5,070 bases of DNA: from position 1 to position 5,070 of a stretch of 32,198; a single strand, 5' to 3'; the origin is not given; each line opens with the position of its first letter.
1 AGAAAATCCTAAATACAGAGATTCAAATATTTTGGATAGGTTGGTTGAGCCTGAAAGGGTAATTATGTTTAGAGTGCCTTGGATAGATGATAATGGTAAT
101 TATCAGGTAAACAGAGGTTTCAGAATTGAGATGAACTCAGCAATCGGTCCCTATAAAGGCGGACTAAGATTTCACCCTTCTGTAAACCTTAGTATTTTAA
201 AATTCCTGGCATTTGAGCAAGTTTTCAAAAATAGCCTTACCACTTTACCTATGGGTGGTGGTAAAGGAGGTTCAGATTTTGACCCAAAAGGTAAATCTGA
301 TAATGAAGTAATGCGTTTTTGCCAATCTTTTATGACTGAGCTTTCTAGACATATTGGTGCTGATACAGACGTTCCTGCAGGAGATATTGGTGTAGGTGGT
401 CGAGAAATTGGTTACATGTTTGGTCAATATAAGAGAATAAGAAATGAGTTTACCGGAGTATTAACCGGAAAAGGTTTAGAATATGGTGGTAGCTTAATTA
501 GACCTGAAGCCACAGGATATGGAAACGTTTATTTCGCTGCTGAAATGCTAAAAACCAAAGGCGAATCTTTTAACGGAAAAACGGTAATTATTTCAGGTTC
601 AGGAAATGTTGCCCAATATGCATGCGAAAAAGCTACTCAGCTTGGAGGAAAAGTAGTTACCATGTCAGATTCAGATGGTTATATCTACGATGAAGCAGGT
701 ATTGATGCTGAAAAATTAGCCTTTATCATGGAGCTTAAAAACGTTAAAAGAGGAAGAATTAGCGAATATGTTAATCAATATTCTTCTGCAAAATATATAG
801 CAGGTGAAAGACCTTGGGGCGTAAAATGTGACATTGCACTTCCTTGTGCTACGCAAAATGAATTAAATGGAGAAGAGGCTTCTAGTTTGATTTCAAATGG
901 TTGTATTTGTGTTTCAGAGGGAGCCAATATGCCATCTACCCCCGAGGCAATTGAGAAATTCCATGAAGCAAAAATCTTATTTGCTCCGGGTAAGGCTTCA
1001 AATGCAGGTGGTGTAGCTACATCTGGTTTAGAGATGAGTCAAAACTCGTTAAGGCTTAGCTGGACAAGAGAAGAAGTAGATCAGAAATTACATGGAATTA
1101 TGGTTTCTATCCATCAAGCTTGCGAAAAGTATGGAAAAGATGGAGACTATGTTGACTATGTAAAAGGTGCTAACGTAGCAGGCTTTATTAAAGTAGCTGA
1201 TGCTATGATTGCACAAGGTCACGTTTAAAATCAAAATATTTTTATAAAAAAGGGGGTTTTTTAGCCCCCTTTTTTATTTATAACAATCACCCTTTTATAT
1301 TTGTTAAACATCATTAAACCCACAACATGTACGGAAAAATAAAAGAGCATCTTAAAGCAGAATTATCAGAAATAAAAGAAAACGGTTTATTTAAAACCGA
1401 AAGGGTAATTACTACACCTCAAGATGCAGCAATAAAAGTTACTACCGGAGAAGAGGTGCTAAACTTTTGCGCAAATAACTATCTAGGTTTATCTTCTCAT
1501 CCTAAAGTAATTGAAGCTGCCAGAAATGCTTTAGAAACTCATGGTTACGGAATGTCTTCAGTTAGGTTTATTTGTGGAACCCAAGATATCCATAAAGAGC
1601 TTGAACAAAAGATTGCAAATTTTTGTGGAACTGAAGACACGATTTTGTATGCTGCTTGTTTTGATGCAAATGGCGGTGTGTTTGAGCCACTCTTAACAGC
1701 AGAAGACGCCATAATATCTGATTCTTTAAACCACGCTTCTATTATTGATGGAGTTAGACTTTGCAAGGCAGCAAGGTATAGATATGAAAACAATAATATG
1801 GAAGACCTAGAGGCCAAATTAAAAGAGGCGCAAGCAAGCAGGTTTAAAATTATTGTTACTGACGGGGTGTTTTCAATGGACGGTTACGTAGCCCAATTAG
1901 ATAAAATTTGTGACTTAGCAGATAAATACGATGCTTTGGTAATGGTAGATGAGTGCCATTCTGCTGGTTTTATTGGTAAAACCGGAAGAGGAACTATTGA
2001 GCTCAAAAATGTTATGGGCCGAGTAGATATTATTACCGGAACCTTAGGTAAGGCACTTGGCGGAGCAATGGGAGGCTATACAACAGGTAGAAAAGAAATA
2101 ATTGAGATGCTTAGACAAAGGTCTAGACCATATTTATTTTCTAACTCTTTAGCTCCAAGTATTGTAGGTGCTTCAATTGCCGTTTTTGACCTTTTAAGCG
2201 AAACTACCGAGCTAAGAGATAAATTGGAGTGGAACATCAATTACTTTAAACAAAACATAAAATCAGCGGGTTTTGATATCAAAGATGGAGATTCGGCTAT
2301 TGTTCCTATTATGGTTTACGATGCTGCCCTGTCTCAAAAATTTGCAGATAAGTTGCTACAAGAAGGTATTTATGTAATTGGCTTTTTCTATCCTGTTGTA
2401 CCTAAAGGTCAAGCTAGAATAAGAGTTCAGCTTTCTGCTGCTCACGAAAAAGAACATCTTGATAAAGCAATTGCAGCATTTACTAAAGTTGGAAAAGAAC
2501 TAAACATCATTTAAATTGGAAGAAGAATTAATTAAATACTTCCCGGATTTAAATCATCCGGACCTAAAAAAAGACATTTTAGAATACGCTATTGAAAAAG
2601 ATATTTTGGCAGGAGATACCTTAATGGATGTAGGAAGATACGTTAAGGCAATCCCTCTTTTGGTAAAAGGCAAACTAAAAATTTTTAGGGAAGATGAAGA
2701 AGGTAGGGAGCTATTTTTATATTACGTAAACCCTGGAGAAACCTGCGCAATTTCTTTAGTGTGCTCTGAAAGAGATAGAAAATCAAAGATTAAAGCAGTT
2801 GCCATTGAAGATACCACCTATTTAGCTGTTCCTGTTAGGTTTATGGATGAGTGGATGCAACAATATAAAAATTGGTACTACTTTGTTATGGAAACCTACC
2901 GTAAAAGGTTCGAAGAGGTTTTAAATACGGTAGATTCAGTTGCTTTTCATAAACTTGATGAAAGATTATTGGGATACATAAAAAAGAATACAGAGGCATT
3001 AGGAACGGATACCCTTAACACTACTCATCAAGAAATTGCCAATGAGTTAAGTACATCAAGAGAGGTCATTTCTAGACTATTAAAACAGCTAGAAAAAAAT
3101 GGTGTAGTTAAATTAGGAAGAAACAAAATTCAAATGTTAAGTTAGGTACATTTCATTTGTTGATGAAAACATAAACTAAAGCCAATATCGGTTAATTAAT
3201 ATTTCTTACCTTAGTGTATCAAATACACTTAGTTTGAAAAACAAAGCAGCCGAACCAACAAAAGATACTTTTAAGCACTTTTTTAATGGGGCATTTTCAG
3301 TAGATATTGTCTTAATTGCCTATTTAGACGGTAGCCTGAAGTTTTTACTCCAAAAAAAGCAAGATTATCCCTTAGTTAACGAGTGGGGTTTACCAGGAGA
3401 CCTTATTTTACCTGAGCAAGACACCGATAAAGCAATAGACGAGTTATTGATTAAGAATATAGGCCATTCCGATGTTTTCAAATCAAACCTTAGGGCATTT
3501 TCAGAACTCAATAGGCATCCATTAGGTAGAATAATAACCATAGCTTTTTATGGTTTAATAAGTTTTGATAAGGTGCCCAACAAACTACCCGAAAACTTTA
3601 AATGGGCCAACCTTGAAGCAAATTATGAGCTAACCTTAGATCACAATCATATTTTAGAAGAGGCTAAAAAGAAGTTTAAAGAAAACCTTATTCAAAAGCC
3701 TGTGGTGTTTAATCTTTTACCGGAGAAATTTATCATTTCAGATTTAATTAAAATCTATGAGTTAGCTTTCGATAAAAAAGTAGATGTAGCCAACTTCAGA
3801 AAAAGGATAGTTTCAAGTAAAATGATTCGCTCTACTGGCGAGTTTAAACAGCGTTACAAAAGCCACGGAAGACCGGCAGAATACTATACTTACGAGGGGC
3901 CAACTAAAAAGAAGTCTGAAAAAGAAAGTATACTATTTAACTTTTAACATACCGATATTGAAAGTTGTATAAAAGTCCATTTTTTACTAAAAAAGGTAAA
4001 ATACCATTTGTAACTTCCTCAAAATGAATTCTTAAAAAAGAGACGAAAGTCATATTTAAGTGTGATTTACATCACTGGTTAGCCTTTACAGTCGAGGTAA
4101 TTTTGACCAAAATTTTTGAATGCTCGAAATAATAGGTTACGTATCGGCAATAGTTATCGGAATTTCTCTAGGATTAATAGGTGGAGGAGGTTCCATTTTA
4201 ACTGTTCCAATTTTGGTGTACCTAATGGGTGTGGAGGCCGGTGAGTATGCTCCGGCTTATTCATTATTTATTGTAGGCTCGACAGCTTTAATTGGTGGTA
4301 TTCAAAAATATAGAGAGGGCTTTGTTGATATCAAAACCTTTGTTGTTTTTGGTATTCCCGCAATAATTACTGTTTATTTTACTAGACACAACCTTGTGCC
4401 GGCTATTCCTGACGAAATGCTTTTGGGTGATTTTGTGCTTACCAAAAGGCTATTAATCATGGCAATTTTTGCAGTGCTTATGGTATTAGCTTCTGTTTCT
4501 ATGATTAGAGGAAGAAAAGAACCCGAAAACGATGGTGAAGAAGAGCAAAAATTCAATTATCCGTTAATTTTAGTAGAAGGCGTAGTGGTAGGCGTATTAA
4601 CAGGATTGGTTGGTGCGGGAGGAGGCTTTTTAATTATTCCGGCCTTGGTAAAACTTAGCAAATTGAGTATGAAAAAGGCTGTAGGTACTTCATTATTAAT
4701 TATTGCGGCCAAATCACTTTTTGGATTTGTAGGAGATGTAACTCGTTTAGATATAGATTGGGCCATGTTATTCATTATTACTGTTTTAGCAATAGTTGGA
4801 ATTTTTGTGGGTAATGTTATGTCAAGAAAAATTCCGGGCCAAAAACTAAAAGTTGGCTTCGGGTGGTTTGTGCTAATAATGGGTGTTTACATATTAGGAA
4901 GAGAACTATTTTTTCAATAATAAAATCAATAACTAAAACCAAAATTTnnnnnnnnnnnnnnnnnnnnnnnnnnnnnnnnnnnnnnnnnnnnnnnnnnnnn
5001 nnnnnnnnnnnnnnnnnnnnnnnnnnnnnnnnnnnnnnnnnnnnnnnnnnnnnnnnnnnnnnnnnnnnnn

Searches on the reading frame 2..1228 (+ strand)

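Call 4: search_protein_families(library=pfam, proteins=[window:2-1228:+])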
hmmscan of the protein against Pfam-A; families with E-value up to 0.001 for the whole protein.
window:2-1228:+ (408 aa): 2 families
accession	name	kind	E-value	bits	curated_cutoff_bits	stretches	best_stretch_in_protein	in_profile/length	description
PF00208.27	ELFV_dehydrog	-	1.4e-93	313.5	23.4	1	162-406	1-241/241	Glutamate/Leucine/Phenylalanine/Valine dehydrogenase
PF02812.23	ELFV_dehydrog_N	-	6.3e-53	178.4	25.3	1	17-144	1-128/129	Glu/Leu/Phe/Val dehydrogenase, dimerisation domain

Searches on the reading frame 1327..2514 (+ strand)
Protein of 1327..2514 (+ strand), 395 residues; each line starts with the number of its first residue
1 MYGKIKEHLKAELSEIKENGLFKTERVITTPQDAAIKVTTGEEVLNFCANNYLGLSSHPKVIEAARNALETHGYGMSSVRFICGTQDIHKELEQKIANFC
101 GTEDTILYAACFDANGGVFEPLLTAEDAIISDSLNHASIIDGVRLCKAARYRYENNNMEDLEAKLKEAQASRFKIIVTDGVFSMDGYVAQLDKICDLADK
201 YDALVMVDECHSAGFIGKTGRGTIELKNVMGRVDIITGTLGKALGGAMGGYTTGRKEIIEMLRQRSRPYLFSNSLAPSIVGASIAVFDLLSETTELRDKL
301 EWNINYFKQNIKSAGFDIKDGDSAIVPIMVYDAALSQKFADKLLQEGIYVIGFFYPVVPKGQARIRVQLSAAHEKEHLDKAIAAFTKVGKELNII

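Call 4: search_protein_families(library=pfam, proteins=[window:1327-2514:+])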
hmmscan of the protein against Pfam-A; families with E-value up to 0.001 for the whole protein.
window:1327-2514:+ (395 aa): 5 families
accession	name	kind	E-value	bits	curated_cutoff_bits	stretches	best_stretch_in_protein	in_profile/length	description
PF00155.27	Aminotran_1_2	-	8.6e-71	239.4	19.7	1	43-384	2-360/361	Aminotransferase class I and II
PF00202.27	Aminotran_3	-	1.1e-07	31.4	30.5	1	183-387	208-401/403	Aminotransferase class-III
PF00464.25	SHMT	-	1e-05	24.8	27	1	146-263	142-253/399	Serine hydroxymethyltransferase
PF01212.27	Beta_elim_lyase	-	0.00031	20.6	27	1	91-271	36-215/288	Beta-eliminating lyase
PF00266.25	Aminotran_5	-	0.00048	19.7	21.5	1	60-213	14-180/371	Aminotransferase class-V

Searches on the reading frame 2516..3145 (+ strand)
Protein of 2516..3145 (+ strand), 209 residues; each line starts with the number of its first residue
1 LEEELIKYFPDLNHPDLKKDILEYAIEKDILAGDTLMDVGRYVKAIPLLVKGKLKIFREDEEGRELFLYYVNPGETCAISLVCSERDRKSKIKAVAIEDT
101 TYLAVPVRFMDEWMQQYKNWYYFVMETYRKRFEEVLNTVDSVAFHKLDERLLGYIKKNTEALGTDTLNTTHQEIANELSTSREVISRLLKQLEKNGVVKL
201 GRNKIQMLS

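Call 4: search_protein_families(library=pfam, proteins=[window:2516-3145:+])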
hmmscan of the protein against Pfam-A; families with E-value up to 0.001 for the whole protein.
window:2516-3145:+ (209 aa): 4 families
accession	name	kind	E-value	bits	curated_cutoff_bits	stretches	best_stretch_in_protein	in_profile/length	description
PF13545.12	HTH_Crp_2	-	1.1e-10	41.7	27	1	164-207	18-61/70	Crp-like helix-turn-helix domain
PF00027.35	cNMP_binding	-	1.1e-08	35.3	27.5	1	30-117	4-89/89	Cyclic nucleotide-binding domain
PF00325.26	Crp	-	3.2e-07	30.4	21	1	170-197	4-31/32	Bacterial regulatory proteins, crp family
PF13412.12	HTH_24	-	0.00027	20.9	21.9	0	169-199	18-48/48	Winged helix-turn-helix DNA-binding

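Call 10: search_protein_families(library=ncbifam, proteins=[window:2516-3145:+])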
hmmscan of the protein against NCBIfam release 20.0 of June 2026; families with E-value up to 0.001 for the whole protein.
window:2516-3145:+ (209 aa): 10 families
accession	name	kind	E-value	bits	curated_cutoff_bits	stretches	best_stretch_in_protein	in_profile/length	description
NF008732.0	PRK11753.1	equivalog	2.3e-14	53.4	266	1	22-199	20-202/214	cAMP-activated global transcriptional regulator CRP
NF053664.1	TransRegPtrACyano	equivalog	8.2e-09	35.1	300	1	42-204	26-186/196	Crp/Fnr family transcriptional regulator PtrA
TIGR03697.1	NtcA_cyano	equivalog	3.3e-08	33.5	244.95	1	35-207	3-182/193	global nitrogen regulator NtcA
NF006901.0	PRK09392.1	equivalog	7.4e-06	25.4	211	1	20-198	25-203/236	transcriptional activator FtrB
NF010499.0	PRK13918.1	equivalog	1.5e-05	24.7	274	1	51-207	37-191/205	CRP/FNR family transcriptional regulator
NF008365.0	PRK11161.1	subfamily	0.00013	21.4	228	1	26-201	46-227/250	fumarate/nitrate reduction transcriptional regulator Fnr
NF041163.2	encap_f2b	equivalog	0.00017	20.8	400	1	19-125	89-194/450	family 2B encapsulin nanocompartment shell protein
NF053606.1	Sta1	subfamily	0.00048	20.2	80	0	168-202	34-68/100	Sta1 family transcriptional regulator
TIGR01884.1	cas_HTH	subfamily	0.00057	19.3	60.2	1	170-200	158-188/202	CRISPR-associated CARF protein Csa3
NF052518.1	TransRegLdrP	equivalog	0.00087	19.4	300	0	158-208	125-179/195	transcriptional regulator LdrP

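Call 52: predict_structure(alignment_id=A1)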
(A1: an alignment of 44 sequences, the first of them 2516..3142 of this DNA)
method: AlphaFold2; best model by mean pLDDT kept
length: 209 residues; sequences in the alignment: 44
mean_pLDDT: 89.9   pTM: 0.73
mean pLDDT of the five models: 89.9, 89.4, 88.2, 87.0, 86.4
residues with pLDDT >= 90: 132; 70-90: 68; 50-70: 9; < 50: 0
segments of 3 or more residues with pLDDT < 50: none
pLDDT, mean of each block of 10 residues (from residue 1): 94 95 97 93 91 92 87 85 66 93 93 94 92 86 81 91 91 88 93 95 90
secondary structure, 60 per line:
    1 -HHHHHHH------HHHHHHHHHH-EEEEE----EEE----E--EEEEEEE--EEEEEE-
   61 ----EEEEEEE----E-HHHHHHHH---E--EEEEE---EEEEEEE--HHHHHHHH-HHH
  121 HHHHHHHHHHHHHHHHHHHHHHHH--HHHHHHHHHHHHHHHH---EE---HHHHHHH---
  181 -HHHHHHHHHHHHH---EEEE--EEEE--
elements in order: H2-8 H15-24 E26-30 E35-37 E45-51 E54-59 E65-71 H78-85 E92-96 E100-106 H109-116 H118-144 H147-162 H171-177 H182-194 E198-201 E204-207

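Call 58: fold_search(model_id=the predicted structure, library=pdb)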
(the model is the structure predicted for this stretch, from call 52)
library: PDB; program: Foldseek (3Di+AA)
matches with E <= 10: 1740; with E <= 0.001: 579
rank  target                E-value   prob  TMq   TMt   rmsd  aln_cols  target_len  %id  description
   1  3dv8                  7.5e-17  1.00  0.86  0.84   2.5       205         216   28  Crystal structure of a putative transcriptional regulator of the crp/fnr family (eubrec_1222) from eubacterium rectale a (released 2008-08-05)
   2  1zrf_A                4.5e-15  1.00  0.78  0.80   3.0       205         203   18  4 crystal structures of CAP-DNA with all base-pair substitutions at position 6, CAP-[6C;17G]ICAP38 DNA (released 2006-03-21)
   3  1i5z_A                5.1e-15  1.00  0.81  0.84   2.6       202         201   19  STRUCTURE OF CRP-CAMP AT 1.9 A (released 2003-06-17)
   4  3rou_A                7.2e-15  1.00  0.77  0.79   3.2       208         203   20  Domain-domain flexibility leads to allostery within the camp receptor protein (CRP) (released 2012-05-02)
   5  2oz6                  8.1e-15  1.00  0.78  0.81   2.4       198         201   21  Crystal Structure of Virulence Factor Regulator from Pseudomonas aeruginosa in complex with cAMP (released 2008-03-04)
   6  3qop_A                1.4e-14  1.00  0.81  0.85   2.7       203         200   19  Domain-domain flexibility leads to allostery within the camp receptor protein (CRP) (released 2012-04-04)
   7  3kcc_A                1.4e-14  1.00  0.77  0.80   3.0       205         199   20  Crystal structure of D138L mutant of Catabolite Gene Activator Protein (released 2009-11-17)
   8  6dt4_B                1.6e-14  1.00  0.74  0.77   3.7       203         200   19  1.8 Angstrom Resolution Crystal Structure of cAMP-Regulatory Protein from Yersinia pestis in Complex with cAMP (released 2018-06-27)
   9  7few_B                1.6e-14  1.00  0.72  0.74   3.6       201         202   20  Pseudomonas aeruginosa Virulence Factor Regulator with cAMP ligand and auranofin gold analogues (released 2022-07-27)
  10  3i54_D                1.7e-14  1.00  0.79  0.73   3.6       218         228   17  Crystal structure of MtbCRP in complex with cAMP (released 2009-09-08)
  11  1g6n_B                1.7e-14  1.00  0.74  0.76   3.6       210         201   18  2.1 ANGSTROM STRUCTURE OF CAP-CAMP (released 2000-12-15)
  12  3ryp_A                1.8e-14  1.00  0.78  0.81   3.1       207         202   18  Domain-domain flexibility leads to allostery within the camp receptor protein (CRP) (released 2012-05-02)
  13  4i0a_A                2.2e-14  1.00  0.81  0.84   2.7       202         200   18  structure of the mutant Catabolite gene activator protein V132A (released 2013-10-30)
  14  6dt4_A                2.2e-14  1.00  0.78  0.80   3.2       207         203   19  1.8 Angstrom Resolution Crystal Structure of cAMP-Regulatory Protein from Yersinia pestis in Complex with cAMP (released 2018-06-27)
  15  4i02_C                2.2e-14  1.00  0.76  0.79   3.2       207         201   19  structure of the mutant Catabolite gene activator protein V140A (released 2013-10-30)
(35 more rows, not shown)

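Call 76: search_protein_representatives(alignment_id=A1)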
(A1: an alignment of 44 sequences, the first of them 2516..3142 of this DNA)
Query: 44 sequences, 212 profile positions. Proteins with E-value up to 0.001 (for the whole library): 15283; up to 1e-10: 3927; up to 1e-30: 654. The best 150 are listed.
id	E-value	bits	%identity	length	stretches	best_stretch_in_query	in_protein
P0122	1.1e-84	299.5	-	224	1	4-210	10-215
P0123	2.9e-84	298.0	-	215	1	4-211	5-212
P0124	2.4e-83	295.0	-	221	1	3-211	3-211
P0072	2.4e-83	295.0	-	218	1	4-211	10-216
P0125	1.6e-82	292.3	-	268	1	5-210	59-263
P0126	8.0e-82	290.0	-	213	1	5-210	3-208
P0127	4.3e-80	284.4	-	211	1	5-210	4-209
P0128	4.6e-80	284.3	-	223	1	4-210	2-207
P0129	1.3e-79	282.8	-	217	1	5-211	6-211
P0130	1.7e-79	282.4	-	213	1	6-211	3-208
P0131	4.4e-79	281.1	-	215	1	8-210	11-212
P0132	5.1e-78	277.6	-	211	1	4-210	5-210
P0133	7.2e-78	277.1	-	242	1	5-210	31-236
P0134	2.7e-77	275.3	-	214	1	5-209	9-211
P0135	3.6e-76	271.6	-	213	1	6-210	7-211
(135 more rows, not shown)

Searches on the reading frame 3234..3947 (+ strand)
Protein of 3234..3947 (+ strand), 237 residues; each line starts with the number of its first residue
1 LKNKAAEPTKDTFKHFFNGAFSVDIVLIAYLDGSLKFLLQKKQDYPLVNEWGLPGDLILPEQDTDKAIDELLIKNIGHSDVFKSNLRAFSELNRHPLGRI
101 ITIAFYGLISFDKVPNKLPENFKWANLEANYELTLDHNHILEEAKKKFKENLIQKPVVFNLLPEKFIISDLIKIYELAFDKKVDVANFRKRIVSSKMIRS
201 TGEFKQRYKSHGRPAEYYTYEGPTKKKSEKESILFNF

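Call 4: search_protein_families(library=pfam, proteins=[window:3234-3947:+])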
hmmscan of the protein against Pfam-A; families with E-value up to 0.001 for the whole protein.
window:3234-3947:+ (237 aa): 2 families
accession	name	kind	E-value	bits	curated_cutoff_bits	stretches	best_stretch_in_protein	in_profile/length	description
PF21906.2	NrtR_WHD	-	1e-16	61.2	27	1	158-219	1-60/61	NrtR DNA-binding winged helix domain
PF19368.5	AraR_C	-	1.4e-09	38.5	23.8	1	156-229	3-75/82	AraR C-terminal winged HTH domain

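Call 10: search_protein_families(library=ncbifam, proteins=[window:3234-3947:+])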
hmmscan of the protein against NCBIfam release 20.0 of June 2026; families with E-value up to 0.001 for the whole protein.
window:3234-3947:+ (237 aa): 1 family
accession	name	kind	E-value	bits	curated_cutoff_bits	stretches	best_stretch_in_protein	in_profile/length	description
NF050029.2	TransRepNtr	equivalog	3.6e-24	85.6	400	1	18-221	19-226/245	ADPR responsive transcriptional repressor NtrR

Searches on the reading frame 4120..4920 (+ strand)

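Call 4: search_protein_families(library=pfam, proteins=[window:4120-4920:+])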
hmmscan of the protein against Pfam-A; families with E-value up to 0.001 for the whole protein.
window:4120-4920:+ (266 aa): 1 family
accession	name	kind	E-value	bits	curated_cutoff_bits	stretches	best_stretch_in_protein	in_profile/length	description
PF01925.25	TauE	-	2.8e-43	148.7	32.6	1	9-257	4-236/237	Sulfite exporter TauE/SafE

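Call 10: search_protein_families(library=ncbifam, proteins=[window:4120-4920:+])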
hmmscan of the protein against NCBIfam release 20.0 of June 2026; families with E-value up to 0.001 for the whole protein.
window:4120-4920:+ (266 aa): 0 families
